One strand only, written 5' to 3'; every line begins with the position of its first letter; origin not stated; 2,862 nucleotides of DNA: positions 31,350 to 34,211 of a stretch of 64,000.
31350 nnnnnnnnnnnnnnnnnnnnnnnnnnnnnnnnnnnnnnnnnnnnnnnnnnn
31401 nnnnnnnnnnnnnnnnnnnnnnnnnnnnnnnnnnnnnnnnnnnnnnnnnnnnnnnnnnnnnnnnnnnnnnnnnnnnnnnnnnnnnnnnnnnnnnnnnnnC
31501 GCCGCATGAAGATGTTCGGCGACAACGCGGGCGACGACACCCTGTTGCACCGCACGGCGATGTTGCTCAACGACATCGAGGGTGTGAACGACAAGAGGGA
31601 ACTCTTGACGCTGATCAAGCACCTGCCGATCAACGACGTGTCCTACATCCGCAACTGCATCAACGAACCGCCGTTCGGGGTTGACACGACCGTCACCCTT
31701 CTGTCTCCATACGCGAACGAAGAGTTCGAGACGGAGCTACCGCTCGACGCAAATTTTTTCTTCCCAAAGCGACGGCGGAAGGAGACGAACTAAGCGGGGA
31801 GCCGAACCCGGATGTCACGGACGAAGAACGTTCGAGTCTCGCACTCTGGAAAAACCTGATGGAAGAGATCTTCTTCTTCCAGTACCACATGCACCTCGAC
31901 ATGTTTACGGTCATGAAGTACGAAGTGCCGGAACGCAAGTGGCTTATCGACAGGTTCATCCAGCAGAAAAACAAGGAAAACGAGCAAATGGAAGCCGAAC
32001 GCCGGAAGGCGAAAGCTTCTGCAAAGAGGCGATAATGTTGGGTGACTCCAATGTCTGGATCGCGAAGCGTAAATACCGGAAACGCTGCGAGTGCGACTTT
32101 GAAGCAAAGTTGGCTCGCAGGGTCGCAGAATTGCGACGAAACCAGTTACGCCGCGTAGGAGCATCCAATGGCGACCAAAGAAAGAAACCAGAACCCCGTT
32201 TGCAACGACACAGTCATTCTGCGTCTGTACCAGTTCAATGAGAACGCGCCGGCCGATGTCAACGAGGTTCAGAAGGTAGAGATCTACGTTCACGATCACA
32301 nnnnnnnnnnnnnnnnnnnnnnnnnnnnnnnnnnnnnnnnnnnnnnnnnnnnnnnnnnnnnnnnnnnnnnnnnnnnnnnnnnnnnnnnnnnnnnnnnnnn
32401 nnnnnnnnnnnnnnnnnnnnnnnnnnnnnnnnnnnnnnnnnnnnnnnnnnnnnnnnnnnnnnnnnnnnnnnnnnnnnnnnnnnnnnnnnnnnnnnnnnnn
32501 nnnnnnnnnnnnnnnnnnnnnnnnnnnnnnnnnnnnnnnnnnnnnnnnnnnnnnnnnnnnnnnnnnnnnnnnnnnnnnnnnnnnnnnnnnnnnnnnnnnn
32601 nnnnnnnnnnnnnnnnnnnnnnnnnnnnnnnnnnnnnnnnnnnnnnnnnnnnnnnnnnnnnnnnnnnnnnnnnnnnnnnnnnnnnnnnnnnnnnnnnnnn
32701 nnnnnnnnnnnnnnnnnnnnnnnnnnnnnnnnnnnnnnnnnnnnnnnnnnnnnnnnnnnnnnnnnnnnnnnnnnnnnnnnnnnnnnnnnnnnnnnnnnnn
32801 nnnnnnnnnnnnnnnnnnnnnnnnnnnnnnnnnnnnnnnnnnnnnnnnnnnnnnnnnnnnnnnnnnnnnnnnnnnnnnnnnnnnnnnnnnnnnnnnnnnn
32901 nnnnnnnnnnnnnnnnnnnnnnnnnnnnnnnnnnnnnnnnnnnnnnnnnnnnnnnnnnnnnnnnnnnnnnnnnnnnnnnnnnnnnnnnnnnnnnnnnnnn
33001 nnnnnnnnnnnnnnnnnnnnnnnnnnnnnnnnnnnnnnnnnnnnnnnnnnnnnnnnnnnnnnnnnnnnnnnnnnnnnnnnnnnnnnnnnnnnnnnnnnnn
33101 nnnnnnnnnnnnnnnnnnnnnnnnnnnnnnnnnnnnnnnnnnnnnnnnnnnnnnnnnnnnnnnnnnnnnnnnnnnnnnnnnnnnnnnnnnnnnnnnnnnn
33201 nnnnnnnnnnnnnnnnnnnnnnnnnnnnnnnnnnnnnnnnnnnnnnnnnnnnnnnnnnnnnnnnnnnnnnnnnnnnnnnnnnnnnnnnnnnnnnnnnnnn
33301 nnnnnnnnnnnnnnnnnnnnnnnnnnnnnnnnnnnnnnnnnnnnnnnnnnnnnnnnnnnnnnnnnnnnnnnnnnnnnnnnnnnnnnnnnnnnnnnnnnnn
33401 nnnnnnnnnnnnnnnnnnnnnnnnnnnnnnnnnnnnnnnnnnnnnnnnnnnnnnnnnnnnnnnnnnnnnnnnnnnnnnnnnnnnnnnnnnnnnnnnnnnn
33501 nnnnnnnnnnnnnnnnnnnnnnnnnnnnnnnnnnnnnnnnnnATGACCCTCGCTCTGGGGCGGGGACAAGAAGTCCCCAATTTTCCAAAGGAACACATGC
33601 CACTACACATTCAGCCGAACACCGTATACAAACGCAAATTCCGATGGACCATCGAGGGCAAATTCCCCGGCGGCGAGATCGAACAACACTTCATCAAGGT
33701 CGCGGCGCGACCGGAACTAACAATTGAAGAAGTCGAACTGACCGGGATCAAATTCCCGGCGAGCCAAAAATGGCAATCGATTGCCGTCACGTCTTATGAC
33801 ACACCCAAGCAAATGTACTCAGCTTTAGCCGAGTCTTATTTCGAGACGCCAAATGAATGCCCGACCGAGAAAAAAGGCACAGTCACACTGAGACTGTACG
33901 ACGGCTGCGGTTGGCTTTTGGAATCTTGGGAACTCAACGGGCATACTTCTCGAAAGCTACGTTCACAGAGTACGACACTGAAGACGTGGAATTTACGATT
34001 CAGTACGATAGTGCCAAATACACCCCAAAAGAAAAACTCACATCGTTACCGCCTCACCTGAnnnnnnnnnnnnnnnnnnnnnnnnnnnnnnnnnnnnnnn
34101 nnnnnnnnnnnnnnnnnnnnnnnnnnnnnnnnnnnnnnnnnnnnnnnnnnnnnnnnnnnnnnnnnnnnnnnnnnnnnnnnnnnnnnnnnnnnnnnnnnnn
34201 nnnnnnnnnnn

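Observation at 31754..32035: Candidate -1 programmed ribosomal frameshift extending the 378-aa tail-region protein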

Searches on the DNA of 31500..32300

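Call 72: search_rna_families(source=window, start=31500, end=32300, threshold=evalue, max_evalue=1)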
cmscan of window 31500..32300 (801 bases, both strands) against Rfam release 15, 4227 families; matches with E-value up to 1: 0.
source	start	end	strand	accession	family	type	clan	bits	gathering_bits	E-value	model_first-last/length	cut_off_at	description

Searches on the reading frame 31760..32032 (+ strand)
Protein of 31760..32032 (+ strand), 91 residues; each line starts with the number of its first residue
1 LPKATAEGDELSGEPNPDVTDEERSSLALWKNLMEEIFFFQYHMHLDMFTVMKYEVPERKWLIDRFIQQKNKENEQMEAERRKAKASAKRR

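Call 17: search_protein_families(library=phrogs, proteins=[window:31760-32032:+], max_evalue=1)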
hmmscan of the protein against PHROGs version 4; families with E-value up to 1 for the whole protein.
seq(91 aa): 1 family
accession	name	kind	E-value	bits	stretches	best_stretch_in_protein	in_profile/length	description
phrog_20255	-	unknown function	0.61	11.1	1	57-79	36-58/63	-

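Call 46: find_homologous_proteins(query=window:31760-32032:+, max_evalue=0.01)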
Query window:31760-32032:+ (91 aa): 18 proteins with E <= 0.01 among 18 candidates.
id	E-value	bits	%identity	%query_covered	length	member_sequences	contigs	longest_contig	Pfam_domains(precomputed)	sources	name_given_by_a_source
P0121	1.9e-31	125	80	81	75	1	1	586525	PF11176.14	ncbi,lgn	-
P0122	9.4e-29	117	74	81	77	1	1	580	PF11176.14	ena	-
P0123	4.7e-28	115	82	71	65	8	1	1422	PF11176.14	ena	-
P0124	8.5e-28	114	91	64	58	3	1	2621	PF11176.14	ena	-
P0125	1.6e-27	113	82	71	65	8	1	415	PF11176.14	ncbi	-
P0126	1.3e-25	107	72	81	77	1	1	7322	-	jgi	-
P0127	6.9e-24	101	76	69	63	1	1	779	PF11176.14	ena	-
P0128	3.4e-22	96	72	52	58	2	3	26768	PF11176.14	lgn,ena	-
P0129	1.5e-21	94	79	64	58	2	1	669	PF11176.14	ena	-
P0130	4.2e-16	77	63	68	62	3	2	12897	-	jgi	-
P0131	1.3e-15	75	58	68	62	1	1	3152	-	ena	-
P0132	9.2e-15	72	55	68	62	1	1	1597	-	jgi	jgi:hypothetical protein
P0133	3.0e-14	71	64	64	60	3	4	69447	-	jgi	-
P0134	3.4e-14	70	64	64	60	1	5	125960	-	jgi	jgi:hypothetical protein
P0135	2.1e-12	65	58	63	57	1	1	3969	-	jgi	jgi:hypothetical protein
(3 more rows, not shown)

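Call 78: predict_structure(alignment_id=A5)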
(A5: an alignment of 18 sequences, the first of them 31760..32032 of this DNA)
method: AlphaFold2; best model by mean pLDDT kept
length: 91 residues; sequences in the alignment: 18
mean_pLDDT: 83.6   pTM: 0.58
mean pLDDT of the five models: 83.6, 82.2, 81.8, 81.9, 80.6
residues with pLDDT >= 90: 61; 70-90: 13; 50-70: 5; < 50: 12
segments of 3 or more residues with pLDDT < 50: 1-12
pLDDT, mean of each block of 10 residues (from residue 1): 40 63 90 95 95 95 96 93 88 70
secondary structure, 60 per line:
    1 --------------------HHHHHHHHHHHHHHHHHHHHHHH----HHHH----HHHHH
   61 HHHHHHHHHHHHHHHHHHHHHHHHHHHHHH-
elements in order: H21-43 H48-51 H56-90

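Call 80: fold_search(model_id=the predicted structure, library=pdb)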
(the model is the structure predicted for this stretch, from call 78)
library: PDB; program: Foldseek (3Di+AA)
matches with E <= 10: 0; with E <= 0.001: 0
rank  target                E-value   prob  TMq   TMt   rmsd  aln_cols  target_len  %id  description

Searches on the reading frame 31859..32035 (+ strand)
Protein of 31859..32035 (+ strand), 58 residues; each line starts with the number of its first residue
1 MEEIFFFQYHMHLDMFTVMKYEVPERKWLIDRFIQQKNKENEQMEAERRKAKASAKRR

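Call 7: search_protein_families(library=pfam, proteins=[window:31859-32035:+], max_evalue=0.01)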
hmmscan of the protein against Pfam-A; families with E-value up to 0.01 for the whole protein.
window:31859-32035:+ (58 aa): 1 family
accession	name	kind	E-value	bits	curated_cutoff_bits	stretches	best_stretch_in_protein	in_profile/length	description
PF11176.13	Tma16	-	3e-06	27.6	22.7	1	2-57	41-93/146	Translation machinery-associated protein 16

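Call 8: search_protein_families(library=phrogs, proteins=[window:31859-32035:+], max_evalue=0.01)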
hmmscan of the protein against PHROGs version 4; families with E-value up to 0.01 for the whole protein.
window:31859-32035:+ (58 aa): 0 families

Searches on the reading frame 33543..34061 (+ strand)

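Call 7: search_protein_families(library=pfam, proteins=[window:33543-34061:+], max_evalue=0.01)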
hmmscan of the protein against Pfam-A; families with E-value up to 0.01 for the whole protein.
window:33543-34061:+ (172 aa): 0 families

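Call 8: search_protein_families(library=phrogs, proteins=[window:33543-34061:+], max_evalue=0.01)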
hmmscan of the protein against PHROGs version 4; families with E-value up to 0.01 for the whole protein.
window:33543-34061:+ (172 aa): 1 family
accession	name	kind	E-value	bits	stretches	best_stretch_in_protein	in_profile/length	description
phrog_4542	-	tail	0.0015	19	1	29-133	25-148/214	tail tube protein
